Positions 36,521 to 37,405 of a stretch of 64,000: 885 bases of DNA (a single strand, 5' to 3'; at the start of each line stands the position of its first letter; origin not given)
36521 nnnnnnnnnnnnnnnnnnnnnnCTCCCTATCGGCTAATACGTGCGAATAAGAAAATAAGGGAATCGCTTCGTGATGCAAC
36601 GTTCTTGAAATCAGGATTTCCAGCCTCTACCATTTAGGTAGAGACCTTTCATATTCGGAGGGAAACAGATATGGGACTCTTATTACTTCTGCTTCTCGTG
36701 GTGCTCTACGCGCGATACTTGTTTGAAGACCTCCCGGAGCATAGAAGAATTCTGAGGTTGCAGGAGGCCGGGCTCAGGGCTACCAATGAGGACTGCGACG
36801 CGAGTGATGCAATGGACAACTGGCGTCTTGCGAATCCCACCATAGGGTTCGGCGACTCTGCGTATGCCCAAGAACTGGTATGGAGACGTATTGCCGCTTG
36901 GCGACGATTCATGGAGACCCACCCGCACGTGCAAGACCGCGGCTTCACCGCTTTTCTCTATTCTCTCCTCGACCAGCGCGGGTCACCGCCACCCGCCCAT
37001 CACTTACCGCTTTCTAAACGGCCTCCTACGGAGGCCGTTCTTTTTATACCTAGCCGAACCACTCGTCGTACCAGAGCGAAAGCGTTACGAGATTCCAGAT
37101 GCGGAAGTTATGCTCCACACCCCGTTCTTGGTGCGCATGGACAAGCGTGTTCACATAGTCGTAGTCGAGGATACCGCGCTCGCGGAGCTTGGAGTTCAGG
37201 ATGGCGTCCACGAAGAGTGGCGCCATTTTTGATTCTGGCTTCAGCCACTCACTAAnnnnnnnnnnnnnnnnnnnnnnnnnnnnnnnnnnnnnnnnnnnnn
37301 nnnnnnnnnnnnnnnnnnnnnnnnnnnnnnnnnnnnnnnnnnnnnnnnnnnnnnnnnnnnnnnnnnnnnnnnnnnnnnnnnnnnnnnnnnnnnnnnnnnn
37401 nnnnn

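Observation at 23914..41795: Two Wzx-type flippases plus one Wzy_C protein and a single WbaP-like initiator: two glycan products from one locus?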

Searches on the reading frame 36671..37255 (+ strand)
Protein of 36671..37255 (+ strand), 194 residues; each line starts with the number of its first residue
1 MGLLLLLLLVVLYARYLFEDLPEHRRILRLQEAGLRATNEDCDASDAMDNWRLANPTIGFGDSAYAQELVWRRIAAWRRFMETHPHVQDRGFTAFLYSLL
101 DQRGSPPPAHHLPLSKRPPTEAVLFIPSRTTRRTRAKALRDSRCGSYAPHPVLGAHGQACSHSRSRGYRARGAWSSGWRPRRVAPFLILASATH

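Call 8: search_protein_families(library=pfam, proteins=[window:36671-37255:+])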
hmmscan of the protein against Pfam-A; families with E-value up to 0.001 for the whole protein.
window:36671-37255:+ (194 aa): 0 families

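Call 53: search_protein_families(library=pfam, proteins=[window:36671-37255:+], max_evalue=0.01)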
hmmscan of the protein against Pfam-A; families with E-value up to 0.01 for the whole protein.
window:36671-37255:+ (194 aa): 0 families
